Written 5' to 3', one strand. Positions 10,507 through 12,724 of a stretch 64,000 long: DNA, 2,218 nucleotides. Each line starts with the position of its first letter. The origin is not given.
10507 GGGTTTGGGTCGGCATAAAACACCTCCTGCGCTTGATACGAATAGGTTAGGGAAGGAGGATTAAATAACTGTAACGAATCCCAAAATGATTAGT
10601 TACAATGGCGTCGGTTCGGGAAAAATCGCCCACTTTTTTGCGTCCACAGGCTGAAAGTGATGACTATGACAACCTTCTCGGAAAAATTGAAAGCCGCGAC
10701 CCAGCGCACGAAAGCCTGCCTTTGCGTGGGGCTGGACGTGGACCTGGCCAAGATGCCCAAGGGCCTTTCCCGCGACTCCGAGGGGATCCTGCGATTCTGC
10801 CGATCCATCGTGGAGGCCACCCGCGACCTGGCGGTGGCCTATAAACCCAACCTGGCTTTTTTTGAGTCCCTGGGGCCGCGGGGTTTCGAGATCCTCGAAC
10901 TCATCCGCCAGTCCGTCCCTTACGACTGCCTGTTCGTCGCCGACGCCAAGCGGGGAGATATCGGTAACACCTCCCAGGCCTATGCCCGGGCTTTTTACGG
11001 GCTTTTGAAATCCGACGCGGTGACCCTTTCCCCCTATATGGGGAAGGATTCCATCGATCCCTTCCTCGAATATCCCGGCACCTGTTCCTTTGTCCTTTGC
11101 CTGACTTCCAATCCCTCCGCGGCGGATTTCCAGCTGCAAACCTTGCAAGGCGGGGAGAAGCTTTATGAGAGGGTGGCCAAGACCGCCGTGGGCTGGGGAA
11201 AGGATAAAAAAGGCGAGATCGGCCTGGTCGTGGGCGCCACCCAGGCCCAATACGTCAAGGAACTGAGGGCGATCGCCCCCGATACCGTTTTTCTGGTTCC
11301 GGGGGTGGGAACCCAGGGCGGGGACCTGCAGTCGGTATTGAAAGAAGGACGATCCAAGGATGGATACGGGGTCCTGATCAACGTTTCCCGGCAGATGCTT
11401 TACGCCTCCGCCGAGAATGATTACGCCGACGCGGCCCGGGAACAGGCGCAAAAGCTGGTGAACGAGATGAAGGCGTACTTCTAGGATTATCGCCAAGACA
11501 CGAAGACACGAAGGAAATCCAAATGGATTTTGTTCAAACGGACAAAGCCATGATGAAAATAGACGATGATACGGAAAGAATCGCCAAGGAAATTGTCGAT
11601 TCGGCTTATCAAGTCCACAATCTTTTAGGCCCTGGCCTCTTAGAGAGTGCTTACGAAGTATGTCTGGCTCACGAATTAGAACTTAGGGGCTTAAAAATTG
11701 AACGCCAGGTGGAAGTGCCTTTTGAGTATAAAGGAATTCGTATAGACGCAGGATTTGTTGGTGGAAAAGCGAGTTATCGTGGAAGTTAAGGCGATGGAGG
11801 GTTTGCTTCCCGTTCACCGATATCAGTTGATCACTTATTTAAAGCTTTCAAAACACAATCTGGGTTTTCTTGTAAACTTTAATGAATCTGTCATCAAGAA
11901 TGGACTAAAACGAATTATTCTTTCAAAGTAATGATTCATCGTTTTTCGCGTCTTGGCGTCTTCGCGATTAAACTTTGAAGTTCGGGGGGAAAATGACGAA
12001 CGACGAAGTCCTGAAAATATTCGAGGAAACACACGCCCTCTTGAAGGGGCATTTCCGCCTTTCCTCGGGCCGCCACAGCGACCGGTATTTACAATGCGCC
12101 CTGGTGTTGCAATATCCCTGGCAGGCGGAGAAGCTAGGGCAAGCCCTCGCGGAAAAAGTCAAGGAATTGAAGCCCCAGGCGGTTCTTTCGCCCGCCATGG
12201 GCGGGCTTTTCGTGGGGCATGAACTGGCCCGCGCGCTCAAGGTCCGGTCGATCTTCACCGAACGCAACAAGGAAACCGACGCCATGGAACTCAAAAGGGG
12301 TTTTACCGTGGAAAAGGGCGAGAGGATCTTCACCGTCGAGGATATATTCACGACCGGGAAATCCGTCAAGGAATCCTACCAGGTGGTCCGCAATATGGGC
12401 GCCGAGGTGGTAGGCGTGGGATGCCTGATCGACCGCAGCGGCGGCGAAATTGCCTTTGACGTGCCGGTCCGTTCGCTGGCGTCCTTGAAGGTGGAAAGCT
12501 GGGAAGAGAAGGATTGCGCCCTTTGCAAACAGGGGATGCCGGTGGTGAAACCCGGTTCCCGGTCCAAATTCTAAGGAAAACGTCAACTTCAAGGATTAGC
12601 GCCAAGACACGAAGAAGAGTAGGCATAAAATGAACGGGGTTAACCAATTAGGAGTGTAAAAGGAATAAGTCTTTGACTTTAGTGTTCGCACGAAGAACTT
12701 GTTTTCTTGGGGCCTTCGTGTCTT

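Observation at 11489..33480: A family of inverted-repeat cassettes with octamer-iteron termini, inserted immediately after stop codons inside operons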

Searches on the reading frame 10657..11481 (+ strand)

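Call 79: search_protein_families(library=pfam, proteins=[window:10657-11481:+], max_evalue=0.00001)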
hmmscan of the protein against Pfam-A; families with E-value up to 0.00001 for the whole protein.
window:10657-11481:+ (275 aa): 1 family
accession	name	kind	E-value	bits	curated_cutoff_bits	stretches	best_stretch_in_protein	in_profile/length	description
PF00215.30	OMPdecase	-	1.6e-27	97.3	27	1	22-251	3-212/221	Orotidine 5'-phosphate decarboxylase / HUMPS family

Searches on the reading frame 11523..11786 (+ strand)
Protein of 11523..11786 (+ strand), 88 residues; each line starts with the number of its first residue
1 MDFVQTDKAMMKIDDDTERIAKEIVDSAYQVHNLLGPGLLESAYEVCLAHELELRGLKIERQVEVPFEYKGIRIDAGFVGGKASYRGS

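Call 16: search_protein_families(library=pfam, proteins=[window:11523-11786:+], max_evalue=0.01)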
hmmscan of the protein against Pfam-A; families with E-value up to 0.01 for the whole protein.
window:11523-11786:+ (88 aa): 1 family
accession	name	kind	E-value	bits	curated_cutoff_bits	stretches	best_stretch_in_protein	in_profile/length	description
PF13366.12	PDDEXK_3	-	5e-17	62.8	22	1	19-77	2-60/117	PD-(D/E)XK nuclease superfamily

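Call 17: search_protein_families(library=ncbifam, proteins=[window:11523-11786:+], max_evalue=0.01)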
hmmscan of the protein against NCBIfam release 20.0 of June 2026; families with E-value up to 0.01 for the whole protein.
window:11523-11786:+ (88 aa): 1 family
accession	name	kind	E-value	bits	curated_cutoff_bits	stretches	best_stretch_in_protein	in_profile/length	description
TIGR04256.1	GxxExxY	subfamily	1.9e-17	63.7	35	1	20-78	2-60/116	GxxExxY protein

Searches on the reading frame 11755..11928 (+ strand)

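Call 16: search_protein_families(library=pfam, proteins=[window:11755-11928:+], max_evalue=0.01)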
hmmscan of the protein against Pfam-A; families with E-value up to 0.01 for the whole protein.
window:11755-11928:+ (58 aa): 1 family
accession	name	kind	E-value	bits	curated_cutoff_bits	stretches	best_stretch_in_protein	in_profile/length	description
PF13366.12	PDDEXK_3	-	2.3e-15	57.4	22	1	1-54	65-117/117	PD-(D/E)XK nuclease superfamily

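Call 17: search_protein_families(library=ncbifam, proteins=[window:11755-11928:+], max_evalue=0.01)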
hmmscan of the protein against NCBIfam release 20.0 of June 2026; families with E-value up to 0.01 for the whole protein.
window:11755-11928:+ (58 aa): 1 family
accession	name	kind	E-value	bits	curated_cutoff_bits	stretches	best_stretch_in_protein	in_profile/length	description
TIGR04256.1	GxxExxY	subfamily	4.5e-16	59.3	35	1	1-55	64-116/116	GxxExxY protein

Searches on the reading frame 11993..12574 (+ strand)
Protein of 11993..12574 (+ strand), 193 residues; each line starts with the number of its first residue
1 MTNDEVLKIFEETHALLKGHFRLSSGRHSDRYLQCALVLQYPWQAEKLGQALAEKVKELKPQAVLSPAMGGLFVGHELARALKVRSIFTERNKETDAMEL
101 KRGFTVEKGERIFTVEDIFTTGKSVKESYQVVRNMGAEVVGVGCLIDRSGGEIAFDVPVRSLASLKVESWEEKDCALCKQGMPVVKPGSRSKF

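Call 27: find_encoding_contigs(protein=window:11993-12574:+, flank=10000, max_places=6)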
Protein window:11993-12574:+ (193 aa): 1 contig read that carries it; 1 place shown.
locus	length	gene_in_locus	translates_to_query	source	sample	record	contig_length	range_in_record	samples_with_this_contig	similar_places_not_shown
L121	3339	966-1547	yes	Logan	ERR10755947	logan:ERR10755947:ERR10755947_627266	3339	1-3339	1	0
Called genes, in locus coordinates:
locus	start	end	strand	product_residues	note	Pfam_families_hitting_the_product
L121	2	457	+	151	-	?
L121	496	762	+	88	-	PF13366:PDDEXK_3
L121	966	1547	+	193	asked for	PF00156:Pribosyltran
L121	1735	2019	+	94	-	-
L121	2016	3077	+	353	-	-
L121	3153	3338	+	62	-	?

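Call 28: find_homologous_proteins(query=window:11993-12574:+, max_evalue=1e-30)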
Query window:11993-12574:+ (193 aa): 7942 proteins with E <= 1e-30 among 8000 candidates; the best 120 are listed.
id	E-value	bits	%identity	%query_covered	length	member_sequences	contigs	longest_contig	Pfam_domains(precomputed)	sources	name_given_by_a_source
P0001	2.2e-122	424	100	100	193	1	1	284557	PF00156.34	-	-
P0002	1.5e-121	421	99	100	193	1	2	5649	PF00156.34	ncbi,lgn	-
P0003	2.3e-107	375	87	100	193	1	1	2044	PF00156.34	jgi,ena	jgi:orotate phosphoribosyltransferase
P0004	3.6e-106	371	85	100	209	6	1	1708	PF00156.34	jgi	-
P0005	5.7e-106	370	88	100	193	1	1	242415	PF00156.34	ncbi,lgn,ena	-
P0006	1.5e-105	369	87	100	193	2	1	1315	PF00156.34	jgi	jgi:orotate phosphoribosyltransferase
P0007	3.0e-105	368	86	100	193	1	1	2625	PF00156.34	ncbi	-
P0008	5.0e-105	367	87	100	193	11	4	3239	PF00156.34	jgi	jgi:orotate phosphoribosyltransferase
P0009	2.0e-102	358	85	100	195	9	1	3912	PF00156.34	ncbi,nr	ncbi:MAG TPA: orotate phosphoribosyltransferase [bacterium]|nr:orotate phosphoribosyltransferase [ba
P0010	3.7e-102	358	84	100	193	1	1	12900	PF00156.34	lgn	-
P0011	4.3e-102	357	84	100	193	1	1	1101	PF00156.34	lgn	-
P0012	4.9e-101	354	83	100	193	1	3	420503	PF00156.34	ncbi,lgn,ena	-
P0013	1.3e-100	353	84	100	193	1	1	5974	PF00156.34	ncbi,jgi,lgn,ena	jgi:orotate phosphoribosyltransferase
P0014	3.4e-100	351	82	100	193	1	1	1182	PF00156.34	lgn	-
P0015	4.7e-100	351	83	100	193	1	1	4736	PF00156.34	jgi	jgi:orotate phosphoribosyltransferase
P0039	5.8e-96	337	80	100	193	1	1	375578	PF00156.34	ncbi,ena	-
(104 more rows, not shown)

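Call 29: find_encoding_contigs(protein=P0005, flank=10000, max_places=2)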
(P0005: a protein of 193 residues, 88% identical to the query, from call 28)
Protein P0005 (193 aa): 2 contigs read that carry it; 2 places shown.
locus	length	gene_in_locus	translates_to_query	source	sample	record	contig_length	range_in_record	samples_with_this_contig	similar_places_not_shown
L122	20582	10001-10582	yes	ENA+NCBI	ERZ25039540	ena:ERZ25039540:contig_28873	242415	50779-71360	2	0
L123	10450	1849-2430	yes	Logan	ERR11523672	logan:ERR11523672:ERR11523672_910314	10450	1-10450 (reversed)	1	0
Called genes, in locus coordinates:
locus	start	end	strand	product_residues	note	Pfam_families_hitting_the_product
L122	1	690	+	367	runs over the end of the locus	PF01041:DegT_DnrJ_EryC1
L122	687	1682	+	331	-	PF01073:3Beta_HSD (weak), PF01370:Epimerase, PF02719:Polysacc_synt_2 (faint), PF07993:NAD_binding_4, PF16363:GDP_Man_Dehyd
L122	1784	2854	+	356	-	PF01370:Epimerase, PF02719:Polysacc_synt_2 (weak), PF04321:RmlD_sub_bind, PF16363:GDP_Man_Dehyd, PF07993:NAD_binding_4 (weak)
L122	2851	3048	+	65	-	PF00535:Glycos_transf_2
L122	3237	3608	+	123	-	-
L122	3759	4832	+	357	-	PF00106:adh_short (weak), PF01073:3Beta_HSD, PF01370:Epimerase, PF02719:Polysacc_synt_2, PF04321:RmlD_sub_bind, PF07993:NAD_binding_4 (weak), PF13460:NAD_binding_10, PF16363:GDP_Man_Dehyd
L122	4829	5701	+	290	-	PF00483:NTP_transferase, PF12804:NTP_transf_3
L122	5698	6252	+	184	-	PF00908:dTDP_sugar_isom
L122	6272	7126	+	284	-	PF01370:Epimerase, PF04321:RmlD_sub_bind, PF07993:NAD_binding_4 (faint), PF16363:GDP_Man_Dehyd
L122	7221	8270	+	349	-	PF01180:DHO_dh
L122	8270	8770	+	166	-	PF03330:DPBB_1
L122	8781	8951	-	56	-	-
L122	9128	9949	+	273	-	PF00215:OMPdecase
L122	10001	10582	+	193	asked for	PF00156:Pribosyltran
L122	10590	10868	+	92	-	-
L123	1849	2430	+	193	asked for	PF00156:Pribosyltran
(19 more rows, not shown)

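Call 30: find_encoding_contigs(protein=P0012, flank=10000, max_places=2)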
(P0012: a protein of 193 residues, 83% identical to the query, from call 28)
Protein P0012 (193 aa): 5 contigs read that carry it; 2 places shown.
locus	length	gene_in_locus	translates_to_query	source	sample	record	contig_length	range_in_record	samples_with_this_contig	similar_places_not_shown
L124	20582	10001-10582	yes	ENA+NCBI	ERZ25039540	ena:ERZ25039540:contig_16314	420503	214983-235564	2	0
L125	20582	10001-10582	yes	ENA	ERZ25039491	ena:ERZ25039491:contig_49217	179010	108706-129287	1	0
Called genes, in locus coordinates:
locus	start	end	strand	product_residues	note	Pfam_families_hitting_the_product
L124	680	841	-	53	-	-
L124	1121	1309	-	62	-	-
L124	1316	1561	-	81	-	-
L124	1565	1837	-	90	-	-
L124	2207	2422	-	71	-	-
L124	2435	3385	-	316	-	-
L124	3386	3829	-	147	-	-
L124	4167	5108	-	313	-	PF13407:Peripla_BP_4, PF00532:Peripla_BP_1 (weak)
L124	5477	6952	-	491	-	PF00933:Glyco_hydro_3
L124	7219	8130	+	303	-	PF01180:DHO_dh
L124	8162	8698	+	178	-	PF03330:DPBB_1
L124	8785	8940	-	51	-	-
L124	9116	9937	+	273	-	PF00215:OMPdecase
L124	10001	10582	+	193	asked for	PF00156:Pribosyltran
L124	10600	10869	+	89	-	-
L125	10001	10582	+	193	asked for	PF00156:Pribosyltran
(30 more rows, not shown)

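Call 31: find_encoding_contigs(protein=P0039, flank=10000, max_places=2)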
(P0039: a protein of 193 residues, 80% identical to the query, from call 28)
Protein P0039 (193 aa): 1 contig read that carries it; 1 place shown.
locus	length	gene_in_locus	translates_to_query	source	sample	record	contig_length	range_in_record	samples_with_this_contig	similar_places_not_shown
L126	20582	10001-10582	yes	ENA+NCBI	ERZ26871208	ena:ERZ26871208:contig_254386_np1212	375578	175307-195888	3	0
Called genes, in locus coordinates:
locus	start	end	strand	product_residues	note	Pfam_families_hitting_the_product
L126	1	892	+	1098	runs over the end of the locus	PF25596:CPSase_L_D1, PF02786:CPSase_L_D2, PF02787:CPSase_L_D3, PF25596:CPSase_L_D1, PF02222:ATP-grasp, PF02655:ATP-grasp_3 (weak), PF02786:CPSase_L_D2, PF02142:MGS, +3 more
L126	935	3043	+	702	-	-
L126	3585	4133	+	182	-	PF02572:CobA_CobO_BtuR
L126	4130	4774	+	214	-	-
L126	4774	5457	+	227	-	-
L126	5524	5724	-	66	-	PF00313:CSD, PF08206:OB_RNB (weak)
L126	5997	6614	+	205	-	PF04055:Radical_SAM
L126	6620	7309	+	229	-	PF06508:QueC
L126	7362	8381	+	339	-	PF01180:DHO_dh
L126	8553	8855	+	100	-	PF03330:DPBB_1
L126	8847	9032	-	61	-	-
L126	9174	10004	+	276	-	PF00215:OMPdecase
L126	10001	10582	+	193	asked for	PF00156:Pribosyltran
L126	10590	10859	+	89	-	-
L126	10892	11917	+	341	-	PF26095:CC_Bre1 (weak)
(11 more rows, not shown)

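Call 37: find_encoding_contigs(protein=P0002, flank=10000, max_places=4)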
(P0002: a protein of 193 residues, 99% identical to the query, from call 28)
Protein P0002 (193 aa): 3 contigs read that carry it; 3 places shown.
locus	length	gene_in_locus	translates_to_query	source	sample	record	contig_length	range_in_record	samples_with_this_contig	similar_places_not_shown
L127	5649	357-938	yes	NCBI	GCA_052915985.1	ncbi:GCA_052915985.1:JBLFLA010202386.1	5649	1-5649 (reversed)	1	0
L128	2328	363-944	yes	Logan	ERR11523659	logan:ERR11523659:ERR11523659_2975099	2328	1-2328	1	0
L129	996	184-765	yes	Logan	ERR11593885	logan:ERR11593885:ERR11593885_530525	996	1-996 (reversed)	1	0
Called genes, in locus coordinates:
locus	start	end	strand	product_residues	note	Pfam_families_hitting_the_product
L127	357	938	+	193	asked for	PF00156:Pribosyltran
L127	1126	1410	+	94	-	-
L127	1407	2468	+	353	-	-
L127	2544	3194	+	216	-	-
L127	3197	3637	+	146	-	PF00583:Acetyltransf_1, PF13508:Acetyltransf_7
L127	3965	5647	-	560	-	?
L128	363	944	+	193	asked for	PF00156:Pribosyltran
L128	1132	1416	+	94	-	-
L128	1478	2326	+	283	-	?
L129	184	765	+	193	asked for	PF00156:Pribosyltran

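Call 38: find_encoding_contigs(protein=P0010, flank=10000, max_places=2)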
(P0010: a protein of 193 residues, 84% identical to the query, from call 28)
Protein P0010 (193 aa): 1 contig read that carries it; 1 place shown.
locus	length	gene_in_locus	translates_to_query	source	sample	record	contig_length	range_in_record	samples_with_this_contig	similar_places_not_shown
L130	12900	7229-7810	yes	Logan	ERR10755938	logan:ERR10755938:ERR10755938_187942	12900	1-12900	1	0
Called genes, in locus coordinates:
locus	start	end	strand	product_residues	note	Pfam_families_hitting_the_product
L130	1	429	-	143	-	?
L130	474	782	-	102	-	-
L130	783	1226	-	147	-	-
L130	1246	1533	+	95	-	-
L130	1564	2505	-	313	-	PF13407:Peripla_BP_4, PF00532:Peripla_BP_1 (weak)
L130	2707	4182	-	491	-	PF00933:Glyco_hydro_3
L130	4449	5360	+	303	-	PF01180:DHO_dh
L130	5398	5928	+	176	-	PF03330:DPBB_1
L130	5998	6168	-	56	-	-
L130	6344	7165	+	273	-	PF00215:OMPdecase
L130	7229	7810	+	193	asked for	PF00156:Pribosyltran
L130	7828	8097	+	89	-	-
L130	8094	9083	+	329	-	-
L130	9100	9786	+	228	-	-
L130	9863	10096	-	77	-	-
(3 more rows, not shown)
